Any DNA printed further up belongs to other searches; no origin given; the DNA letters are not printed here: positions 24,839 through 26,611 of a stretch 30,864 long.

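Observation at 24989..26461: HEAT-repeat-LCP fusion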

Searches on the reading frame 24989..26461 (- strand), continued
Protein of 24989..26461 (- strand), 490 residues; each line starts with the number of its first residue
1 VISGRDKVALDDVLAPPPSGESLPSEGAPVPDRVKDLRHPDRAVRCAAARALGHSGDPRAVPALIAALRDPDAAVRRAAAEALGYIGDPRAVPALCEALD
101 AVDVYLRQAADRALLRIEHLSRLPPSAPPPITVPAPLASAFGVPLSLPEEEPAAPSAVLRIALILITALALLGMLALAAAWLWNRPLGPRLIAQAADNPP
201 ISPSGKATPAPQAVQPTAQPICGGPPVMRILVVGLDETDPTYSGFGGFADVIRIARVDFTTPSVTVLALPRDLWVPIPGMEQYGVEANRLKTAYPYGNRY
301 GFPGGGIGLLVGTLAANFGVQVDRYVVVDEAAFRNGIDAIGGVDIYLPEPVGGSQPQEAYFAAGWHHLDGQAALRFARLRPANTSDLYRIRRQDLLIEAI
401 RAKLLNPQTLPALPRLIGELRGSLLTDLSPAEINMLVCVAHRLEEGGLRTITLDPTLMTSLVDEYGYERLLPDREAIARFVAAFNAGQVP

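Call 17: find_encoding_contigs(protein=P0004, flank=10000, max_places=2)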
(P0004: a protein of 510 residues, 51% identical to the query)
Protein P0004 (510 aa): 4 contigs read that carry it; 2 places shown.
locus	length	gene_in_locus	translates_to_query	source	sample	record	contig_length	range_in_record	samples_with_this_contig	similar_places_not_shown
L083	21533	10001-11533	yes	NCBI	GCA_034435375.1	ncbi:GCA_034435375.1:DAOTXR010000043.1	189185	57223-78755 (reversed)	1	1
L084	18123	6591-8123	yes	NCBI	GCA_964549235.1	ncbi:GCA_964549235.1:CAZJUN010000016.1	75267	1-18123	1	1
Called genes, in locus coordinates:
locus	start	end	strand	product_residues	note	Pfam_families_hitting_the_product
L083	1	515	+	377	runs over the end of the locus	PF13439:Glyco_transf_4, PF13579:Glyco_trans_4_4 (weak), PF20706:GT4-conflict, PF00534:Glycos_transf_1, PF13692:Glyco_trans_1_4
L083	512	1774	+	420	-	PF13692:Glyco_trans_1_4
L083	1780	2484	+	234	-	PF02348:CTP_transf_3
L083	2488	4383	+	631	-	PF03102:NeuB, PF08666:SAF, PF01261:AP_endonuc_2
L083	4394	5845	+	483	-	-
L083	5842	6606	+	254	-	PF05050:Methyltransf_21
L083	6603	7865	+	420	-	PF13579:Glyco_trans_4_4 (weak), PF13692:Glyco_trans_1_4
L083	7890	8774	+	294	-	PF13469:Sulfotransfer_3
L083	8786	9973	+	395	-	PF20706:GT4-conflict (weak), PF00534:Glycos_transf_1, PF13692:Glyco_trans_1_4, PF13524:Glyco_trans_1_2 (weak)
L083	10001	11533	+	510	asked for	PF13646:HEAT_2, PF00514:Arm (faint), PF01602:Adaptin_N (faint), PF02985:HEAT (faint), PF12717:Cnd1 (faint), PF13646:HEAT_2, PF03130:HEAT_PBS (weak), PF03816:LytR_cpsA_psr, +3 more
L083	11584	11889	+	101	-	-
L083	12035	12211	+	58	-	-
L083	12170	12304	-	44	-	-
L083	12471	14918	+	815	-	PF00069:Pkinase, PF07714:PK_Tyr_Ser-Thr, PF03781:FGE-sulfatase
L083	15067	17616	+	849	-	-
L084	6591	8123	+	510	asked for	PF13646:HEAT_2, PF00514:Arm (faint), PF01602:Adaptin_N (faint), PF02985:HEAT (faint), PF12717:Cnd1 (faint), PF13646:HEAT_2, PF03130:HEAT_PBS (weak), PF03816:LytR_cpsA_psr, +3 more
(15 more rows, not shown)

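Call 19: find_encoding_contigs(protein=P0007, flank=10000, max_places=1)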
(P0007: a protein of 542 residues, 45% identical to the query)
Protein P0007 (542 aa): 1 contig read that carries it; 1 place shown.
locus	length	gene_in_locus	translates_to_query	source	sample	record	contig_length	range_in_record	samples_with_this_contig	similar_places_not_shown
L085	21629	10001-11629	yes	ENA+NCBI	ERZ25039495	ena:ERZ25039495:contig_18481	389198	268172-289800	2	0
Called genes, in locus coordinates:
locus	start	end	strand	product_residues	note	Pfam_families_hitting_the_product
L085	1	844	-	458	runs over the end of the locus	PF00390:malic, PF03949:Malic_M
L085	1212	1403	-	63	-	-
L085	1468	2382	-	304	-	PF00583:Acetyltransf_1, PF13673:Acetyltransf_10 (weak), PF13508:Acetyltransf_7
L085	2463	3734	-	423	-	PF01594:AI-2E_transport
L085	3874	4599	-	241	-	PF04203:Sortase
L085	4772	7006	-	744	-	PF01138:RNase_PH, PF03725:RNase_PH_C, PF03726:PNPase, PF01138:RNase_PH, PF03725:RNase_PH_C (weak), PF00013:KH_1, PF07650:KH_2 (faint), PF00575:S1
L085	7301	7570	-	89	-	PF00312:Ribosomal_S15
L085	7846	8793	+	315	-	-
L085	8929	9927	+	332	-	-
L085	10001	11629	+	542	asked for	PF03130:HEAT_PBS (faint), PF13513:HEAT_EZ (faint), PF13646:HEAT_2, PF00514:Arm (faint), PF13646:HEAT_2, PF02985:HEAT (weak), PF03816:LytR_cpsA_psr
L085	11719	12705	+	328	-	PF04321:RmlD_sub_bind, PF01073:3Beta_HSD, PF01370:Epimerase, PF02719:Polysacc_synt_2, PF07993:NAD_binding_4 (faint), PF16363:GDP_Man_Dehyd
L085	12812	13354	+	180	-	PF00498:FHA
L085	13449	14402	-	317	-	PF06267:DUF1028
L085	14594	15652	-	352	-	PF01594:AI-2E_transport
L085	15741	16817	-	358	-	PF13424:TPR_12 (faint)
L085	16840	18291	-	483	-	PF00587:tRNA-synt_2b, PF03129:HGTP_anticodon, PF09180:ProRS-C_1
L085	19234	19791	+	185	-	-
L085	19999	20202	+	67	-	-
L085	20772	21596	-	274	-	PF25023:TEN_YD-shell (weak)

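Call 20: find_encoding_contigs(protein=P0018, flank=10000, max_places=1)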
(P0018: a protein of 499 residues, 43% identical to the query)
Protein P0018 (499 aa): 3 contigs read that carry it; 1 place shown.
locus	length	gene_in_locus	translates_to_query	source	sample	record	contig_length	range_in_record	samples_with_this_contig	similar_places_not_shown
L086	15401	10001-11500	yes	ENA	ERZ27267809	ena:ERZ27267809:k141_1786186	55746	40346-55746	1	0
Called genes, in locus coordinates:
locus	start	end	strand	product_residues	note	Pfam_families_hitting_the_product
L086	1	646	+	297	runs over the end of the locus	PF13576:Pentapeptide_3 (faint), PF00805:Pentapeptide, PF13599:Pentapeptide_4, PF00805:Pentapeptide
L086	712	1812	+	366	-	PF01374:Glyco_hydro_46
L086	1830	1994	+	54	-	-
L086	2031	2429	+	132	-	-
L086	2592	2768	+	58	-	-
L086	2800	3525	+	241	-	-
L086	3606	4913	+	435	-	PF07690:MFS_1, PF03209:PUCC, PF07690:MFS_1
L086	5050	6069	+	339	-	PF00106:adh_short (faint), PF01073:3Beta_HSD, PF01370:Epimerase, PF02719:Polysacc_synt_2, PF04321:RmlD_sub_bind, PF07993:NAD_binding_4, PF13460:NAD_binding_10, PF16363:GDP_Man_Dehyd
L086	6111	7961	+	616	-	PF00496:SBP_bac_5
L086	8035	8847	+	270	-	PF01522:Polysacc_deac_1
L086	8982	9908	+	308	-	-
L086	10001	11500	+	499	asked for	PF03130:HEAT_PBS (faint), PF13646:HEAT_2, PF00514:Arm (faint), PF13513:HEAT_EZ (weak), PF13646:HEAT_2, PF02985:HEAT (weak), PF03816:LytR_cpsA_psr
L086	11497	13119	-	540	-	-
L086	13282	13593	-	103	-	PF07883:Cupin_2 (weak)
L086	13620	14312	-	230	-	PF00072:Response_reg, PF00486:Trans_reg_C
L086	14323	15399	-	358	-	?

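Call 25: find_encoding_contigs(protein=P0006, flank=8000, max_places=1)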
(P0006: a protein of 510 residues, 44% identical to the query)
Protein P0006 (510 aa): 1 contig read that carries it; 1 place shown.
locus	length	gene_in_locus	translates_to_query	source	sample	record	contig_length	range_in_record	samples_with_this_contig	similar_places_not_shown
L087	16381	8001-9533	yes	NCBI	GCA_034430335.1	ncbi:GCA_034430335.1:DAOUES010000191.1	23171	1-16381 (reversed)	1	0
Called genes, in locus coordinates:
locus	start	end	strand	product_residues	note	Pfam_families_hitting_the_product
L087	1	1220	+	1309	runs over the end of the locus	PF04563:RNA_pol_Rpb2_1, PF04561:RNA_pol_Rpb2_2, PF04565:RNA_pol_Rpb2_3, PF10385:RNA_pol_Rpb2_45, PF00562:RNA_pol_Rpb2_6, PF04560:RNA_pol_Rpb2_7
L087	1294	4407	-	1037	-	PF20773:InhA-like_MAM, PF06439:3keto-disac_hyd (faint)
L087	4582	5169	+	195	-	PF12773:DZR, PF13240:Zn_Ribbon_1 (weak)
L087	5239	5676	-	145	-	-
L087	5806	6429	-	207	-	PF04542:Sigma70_r2, PF08281:Sigma70_r4_2, PF04545:Sigma70_r4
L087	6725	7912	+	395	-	-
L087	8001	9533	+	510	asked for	PF02985:HEAT (faint), PF13646:HEAT_2, PF03130:HEAT_PBS (faint), PF13646:HEAT_2, PF03816:LytR_cpsA_psr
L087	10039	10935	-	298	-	PF00809:Pterin_bind, PF03599:CdhD (weak)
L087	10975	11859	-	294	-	PF02574:S-methyl_trans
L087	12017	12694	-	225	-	PF02607:B12-binding_2, PF02310:B12-binding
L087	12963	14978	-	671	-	PF17650:RACo_linker, PF17651:Raco_middle, PF14574:RACo_C_ter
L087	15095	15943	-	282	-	PF04773:FecR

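Call 26: find_encoding_contigs(protein=P0024, flank=8000, max_places=1)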
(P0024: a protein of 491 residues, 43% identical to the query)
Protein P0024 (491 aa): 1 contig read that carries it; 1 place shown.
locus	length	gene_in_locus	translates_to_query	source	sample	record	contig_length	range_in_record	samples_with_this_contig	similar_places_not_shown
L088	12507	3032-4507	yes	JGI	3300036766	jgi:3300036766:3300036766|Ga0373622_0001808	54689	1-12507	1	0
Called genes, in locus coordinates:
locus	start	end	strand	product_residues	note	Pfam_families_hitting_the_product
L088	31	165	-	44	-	-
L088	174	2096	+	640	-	PF13727:CoA_binding_3, PF01488:Shikimate_DH (faint), PF00106:adh_short (weak), PF01073:3Beta_HSD (weak), PF01370:Epimerase, PF02719:Polysacc_synt_2, PF04321:RmlD_sub_bind, PF16363:GDP_Man_Dehyd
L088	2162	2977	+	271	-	-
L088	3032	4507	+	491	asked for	PF13646:HEAT_2, PF13513:HEAT_EZ (weak), PF00514:Arm (weak), PF02985:HEAT (weak), PF03130:HEAT_PBS (weak), PF03816:LytR_cpsA_psr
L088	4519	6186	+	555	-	-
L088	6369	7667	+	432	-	PF05977:MFS_3, PF07690:MFS_1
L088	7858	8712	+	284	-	PF13354:Beta-lactamase2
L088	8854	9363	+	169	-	PF07811:TadE (weak)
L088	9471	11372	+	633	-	PF07811:TadE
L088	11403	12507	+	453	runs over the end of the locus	PF13400:Tad, PF23981:DUF7305 (weak)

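Call 27: find_encoding_contigs(protein=P0023, flank=8000, max_places=1)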
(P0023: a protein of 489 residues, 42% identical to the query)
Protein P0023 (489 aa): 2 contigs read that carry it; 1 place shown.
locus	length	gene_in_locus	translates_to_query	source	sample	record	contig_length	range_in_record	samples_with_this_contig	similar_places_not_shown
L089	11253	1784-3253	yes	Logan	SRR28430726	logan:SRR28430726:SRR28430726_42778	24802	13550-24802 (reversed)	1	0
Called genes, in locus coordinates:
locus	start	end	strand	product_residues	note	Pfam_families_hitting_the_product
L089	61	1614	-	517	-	PF23446:LysM1_NFP_LYK (faint), PF01476:LysM, PF23462:LysM3_NFP (faint), PF23473:LysM3_LYK4_5 (weak), PF23577:LysM_RLK (faint), PF01476:LysM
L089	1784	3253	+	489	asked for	PF03130:HEAT_PBS (faint), PF00514:Arm (faint), PF02985:HEAT (faint), PF13513:HEAT_EZ (faint), PF13646:HEAT_2, PF03816:LytR_cpsA_psr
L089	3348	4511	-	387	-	-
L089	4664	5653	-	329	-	PF00294:PfkB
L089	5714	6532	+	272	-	PF02358:Trehalose_PPase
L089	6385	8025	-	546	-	PF00982:Glyco_transf_20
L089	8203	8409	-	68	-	PF01165:Ribosomal_S21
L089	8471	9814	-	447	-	PF23459:S1_RRP5 (faint), PF00575:S1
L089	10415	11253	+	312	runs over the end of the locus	PF00318:Ribosomal_S2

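Call 29: search_protein_representatives(alignment_id=A2)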
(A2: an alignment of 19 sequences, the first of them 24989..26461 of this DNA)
Query: 19 sequences, 504 profile positions. Proteins with E-value up to 0.001 (for the whole library): 312584; up to 1e-10: 155380; up to 1e-30: 29227. The best 150 are listed.
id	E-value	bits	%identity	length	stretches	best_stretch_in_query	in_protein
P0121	0.0e+00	1207.3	-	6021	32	22-209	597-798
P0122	0.0e+00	1205.4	-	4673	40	24-150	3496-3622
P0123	2.2e-282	953.8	-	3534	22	24-149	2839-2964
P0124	4.2e-276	933.1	-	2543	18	25-155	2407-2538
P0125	1.4e-270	914.9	-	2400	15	23-150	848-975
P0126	7.0e-264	892.8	-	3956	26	26-159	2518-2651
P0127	6.3e-259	876.5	-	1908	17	16-144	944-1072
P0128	2.6e-256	867.8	-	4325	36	26-145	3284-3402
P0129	1.9e-248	841.9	-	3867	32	24-148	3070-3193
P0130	1.5e-232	789.4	-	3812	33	26-148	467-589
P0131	3.4e-230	781.7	-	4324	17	38-159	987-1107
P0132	7.6e-226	767.3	-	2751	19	21-145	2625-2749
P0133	1.6e-225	766.3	-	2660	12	15-143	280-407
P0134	3.0e-214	729.1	-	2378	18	24-148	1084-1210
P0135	2.9e-212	722.5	-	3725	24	22-148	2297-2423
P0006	7.8e-211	717.8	-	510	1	1-502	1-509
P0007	1.8e-198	677.0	-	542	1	5-503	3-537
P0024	1.7e-187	640.8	-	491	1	10-502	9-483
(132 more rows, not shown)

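Call 49: predict_structure(alignment_id=A2)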
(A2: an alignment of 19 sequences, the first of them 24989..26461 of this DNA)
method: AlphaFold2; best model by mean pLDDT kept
length: 490 residues; sequences in the alignment: 19
mean_pLDDT: 81.2   pTM: 0.64
mean pLDDT of the five models: 81.2, 80.0, 79.6, 79.3, 77.2
residues with pLDDT >= 90: 256; 70-90: 132; 50-70: 28; < 50: 74
segments of 3 or more residues with pLDDT < 50: 1-27, 126-155, 195-199, 202-204, 206-214
pLDDT, mean of each block of 10 residues (from residue 1): 40 34 44 88 88 89 98 93 94 97 84 87 60 40 38 54 89 93 89 57 47 63 95 81 74 96 94 94 94 94 92 95 94 93 92 79 94 91 77 91 84 86 89 92 86 91 85 94 89
secondary structure, 60 per line:
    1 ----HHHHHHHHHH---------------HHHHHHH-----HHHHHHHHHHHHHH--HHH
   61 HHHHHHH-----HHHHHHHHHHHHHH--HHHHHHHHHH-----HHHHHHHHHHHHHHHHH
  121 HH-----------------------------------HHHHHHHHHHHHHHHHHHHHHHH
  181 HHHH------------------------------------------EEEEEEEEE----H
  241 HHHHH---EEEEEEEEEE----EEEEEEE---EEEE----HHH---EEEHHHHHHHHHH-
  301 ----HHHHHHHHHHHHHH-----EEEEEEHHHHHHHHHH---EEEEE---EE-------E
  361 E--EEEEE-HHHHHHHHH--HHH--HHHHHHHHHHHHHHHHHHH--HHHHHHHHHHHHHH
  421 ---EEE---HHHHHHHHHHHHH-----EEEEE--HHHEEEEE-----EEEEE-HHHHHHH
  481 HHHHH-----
elements in order: H5-14 H30-36 H42-55 H58-67 H73-86 H89-98 H104-122 H158-184 E227-235 H240-245 E249-258 E263-269 E273-276 E287-289 H290-299 H305-318 E324-329 H330-339 E343-347 E364-368 H370-378 H386-404 H407-420 E424-426 H430-442 E448-452 E458-462 E468-472 H474-485
